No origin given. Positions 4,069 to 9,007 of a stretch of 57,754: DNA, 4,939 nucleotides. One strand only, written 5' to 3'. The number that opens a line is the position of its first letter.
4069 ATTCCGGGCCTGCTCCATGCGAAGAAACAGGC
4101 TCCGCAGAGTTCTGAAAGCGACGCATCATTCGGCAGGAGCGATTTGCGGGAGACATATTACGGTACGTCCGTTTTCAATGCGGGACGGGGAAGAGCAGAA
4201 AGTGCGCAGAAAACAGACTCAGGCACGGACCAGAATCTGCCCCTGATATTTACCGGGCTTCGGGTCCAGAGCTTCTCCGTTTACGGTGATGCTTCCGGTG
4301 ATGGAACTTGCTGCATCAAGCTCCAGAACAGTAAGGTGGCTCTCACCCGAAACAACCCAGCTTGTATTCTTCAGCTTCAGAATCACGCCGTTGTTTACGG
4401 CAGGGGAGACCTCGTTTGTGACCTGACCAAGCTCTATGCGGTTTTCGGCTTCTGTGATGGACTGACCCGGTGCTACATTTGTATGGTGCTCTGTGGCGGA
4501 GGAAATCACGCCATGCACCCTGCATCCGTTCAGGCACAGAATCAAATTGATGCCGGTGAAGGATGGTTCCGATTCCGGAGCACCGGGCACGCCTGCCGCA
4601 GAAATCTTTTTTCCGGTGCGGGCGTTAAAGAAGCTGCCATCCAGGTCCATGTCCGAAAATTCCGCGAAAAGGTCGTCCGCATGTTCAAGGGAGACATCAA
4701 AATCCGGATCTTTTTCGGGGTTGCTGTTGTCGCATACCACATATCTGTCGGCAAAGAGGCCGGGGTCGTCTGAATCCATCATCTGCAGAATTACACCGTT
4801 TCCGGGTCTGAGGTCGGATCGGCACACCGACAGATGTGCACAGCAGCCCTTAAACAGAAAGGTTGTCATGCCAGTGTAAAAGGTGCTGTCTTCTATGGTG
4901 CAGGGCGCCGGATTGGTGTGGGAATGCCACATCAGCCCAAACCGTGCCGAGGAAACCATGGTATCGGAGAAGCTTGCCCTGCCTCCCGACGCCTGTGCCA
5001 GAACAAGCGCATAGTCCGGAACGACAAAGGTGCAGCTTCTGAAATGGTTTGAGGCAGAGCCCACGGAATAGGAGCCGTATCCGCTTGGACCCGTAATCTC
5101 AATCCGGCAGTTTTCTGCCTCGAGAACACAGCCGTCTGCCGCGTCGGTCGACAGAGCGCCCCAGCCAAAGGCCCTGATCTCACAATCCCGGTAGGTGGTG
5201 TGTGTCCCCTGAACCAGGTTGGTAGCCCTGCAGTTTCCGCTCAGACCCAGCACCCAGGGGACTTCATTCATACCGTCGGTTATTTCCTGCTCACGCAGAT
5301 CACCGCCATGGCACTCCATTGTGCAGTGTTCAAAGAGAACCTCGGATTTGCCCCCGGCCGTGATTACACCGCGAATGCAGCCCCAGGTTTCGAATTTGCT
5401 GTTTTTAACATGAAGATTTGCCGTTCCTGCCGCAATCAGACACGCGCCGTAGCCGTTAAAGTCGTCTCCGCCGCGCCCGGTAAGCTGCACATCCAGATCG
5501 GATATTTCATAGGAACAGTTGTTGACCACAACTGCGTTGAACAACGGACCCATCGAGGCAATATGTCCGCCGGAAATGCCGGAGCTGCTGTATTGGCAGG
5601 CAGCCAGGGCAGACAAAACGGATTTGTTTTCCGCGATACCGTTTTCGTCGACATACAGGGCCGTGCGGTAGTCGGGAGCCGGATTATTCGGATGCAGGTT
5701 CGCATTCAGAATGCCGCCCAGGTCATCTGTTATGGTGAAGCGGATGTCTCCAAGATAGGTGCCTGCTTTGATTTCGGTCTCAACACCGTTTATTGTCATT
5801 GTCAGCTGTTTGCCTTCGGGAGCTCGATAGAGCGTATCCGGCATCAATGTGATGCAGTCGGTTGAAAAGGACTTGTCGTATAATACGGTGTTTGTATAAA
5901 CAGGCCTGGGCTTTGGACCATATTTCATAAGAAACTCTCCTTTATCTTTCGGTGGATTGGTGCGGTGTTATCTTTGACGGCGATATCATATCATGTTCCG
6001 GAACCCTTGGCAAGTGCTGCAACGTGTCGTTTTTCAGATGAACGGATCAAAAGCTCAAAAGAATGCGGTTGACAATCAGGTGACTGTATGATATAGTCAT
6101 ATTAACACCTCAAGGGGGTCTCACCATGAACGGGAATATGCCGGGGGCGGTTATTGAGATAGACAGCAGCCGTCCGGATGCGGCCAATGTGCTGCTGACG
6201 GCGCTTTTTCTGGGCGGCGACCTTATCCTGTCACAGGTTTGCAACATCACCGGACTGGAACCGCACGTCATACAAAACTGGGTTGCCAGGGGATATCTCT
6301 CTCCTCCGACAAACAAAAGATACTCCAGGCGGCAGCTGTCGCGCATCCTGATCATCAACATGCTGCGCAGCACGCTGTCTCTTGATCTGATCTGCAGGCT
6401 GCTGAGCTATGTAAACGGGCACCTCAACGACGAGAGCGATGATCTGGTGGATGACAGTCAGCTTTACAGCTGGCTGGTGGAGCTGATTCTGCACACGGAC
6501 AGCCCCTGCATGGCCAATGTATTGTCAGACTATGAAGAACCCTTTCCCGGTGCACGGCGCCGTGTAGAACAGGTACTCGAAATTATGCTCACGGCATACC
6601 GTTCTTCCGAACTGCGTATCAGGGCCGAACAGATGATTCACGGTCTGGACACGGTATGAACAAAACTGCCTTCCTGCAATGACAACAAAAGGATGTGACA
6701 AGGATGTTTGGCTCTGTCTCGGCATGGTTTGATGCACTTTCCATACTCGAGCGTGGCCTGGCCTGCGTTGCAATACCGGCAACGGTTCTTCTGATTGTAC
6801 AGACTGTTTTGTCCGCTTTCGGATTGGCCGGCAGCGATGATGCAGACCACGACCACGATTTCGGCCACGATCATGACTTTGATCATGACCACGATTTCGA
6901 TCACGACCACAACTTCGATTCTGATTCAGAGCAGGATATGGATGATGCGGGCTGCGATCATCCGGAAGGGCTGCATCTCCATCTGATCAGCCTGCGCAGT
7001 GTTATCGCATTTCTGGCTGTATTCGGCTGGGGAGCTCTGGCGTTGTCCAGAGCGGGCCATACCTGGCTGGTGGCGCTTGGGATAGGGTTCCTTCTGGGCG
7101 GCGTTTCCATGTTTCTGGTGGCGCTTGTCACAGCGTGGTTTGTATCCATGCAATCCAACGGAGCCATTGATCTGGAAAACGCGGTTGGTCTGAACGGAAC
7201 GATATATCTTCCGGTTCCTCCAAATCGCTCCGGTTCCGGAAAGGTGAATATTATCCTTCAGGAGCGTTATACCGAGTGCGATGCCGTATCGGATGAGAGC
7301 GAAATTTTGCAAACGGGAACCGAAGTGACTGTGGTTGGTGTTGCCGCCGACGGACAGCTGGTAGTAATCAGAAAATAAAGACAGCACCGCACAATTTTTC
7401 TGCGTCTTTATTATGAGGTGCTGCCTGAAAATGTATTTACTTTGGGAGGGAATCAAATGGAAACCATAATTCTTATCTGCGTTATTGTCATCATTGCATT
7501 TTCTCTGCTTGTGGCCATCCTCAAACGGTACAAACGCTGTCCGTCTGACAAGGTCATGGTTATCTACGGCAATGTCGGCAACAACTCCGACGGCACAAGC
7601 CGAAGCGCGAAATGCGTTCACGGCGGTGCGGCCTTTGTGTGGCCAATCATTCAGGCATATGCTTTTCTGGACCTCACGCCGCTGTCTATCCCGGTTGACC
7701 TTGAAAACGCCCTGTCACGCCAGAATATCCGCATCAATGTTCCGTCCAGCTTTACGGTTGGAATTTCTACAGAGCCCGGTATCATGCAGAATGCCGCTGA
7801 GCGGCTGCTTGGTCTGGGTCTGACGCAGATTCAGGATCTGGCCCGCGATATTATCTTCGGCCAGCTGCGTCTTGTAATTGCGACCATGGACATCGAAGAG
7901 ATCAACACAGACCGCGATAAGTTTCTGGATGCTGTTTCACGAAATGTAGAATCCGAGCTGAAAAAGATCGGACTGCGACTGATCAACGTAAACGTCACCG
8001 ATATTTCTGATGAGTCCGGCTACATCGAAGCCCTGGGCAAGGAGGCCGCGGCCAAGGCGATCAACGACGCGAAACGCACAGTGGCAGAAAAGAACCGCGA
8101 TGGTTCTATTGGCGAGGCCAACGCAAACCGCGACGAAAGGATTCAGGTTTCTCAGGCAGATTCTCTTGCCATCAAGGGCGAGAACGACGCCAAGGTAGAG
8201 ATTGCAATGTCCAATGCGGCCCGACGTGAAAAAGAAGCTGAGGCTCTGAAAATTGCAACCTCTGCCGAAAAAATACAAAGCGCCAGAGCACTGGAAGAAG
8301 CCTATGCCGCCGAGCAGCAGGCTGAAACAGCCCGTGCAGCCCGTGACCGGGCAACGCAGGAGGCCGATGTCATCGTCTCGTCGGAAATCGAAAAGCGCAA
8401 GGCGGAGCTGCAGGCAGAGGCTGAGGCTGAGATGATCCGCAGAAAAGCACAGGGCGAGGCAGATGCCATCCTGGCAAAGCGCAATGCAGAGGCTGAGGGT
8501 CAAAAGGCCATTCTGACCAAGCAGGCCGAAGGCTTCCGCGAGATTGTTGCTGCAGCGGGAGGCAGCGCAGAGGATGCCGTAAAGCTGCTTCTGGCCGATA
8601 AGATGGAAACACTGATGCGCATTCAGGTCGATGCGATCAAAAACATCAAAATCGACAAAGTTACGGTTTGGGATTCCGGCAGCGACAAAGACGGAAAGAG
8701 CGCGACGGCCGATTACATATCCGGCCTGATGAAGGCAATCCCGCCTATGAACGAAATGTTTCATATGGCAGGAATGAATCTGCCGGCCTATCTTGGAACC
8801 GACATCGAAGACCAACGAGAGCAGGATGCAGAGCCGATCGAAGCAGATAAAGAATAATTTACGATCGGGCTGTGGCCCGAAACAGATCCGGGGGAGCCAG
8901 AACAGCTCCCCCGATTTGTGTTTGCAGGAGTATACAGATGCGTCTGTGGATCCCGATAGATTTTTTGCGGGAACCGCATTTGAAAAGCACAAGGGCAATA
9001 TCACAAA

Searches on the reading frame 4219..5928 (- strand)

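Call 38: search_protein_families(library=pfam, proteins=[window:4219-5928:-], max_evalue=0.0001)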
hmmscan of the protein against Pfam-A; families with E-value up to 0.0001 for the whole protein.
window:4219-5928:- (569 aa): 1 family
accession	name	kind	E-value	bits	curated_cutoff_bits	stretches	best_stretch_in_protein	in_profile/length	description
PF13229.12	Beta_helix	-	1.4e-05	25.3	25.9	0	132-301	25-158/158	Right handed beta helix region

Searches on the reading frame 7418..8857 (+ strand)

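Call 38: search_protein_families(library=pfam, proteins=[window:7418-8857:+], max_evalue=0.0001)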
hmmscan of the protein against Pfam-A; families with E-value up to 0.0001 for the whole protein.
window:7418-8857:+ (479 aa): 1 family
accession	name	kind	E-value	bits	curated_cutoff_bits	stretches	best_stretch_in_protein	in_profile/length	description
PF01145.31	Band_7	-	4.6e-26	92.4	23.6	1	46-226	8-175/176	SPFH domain / Band 7 family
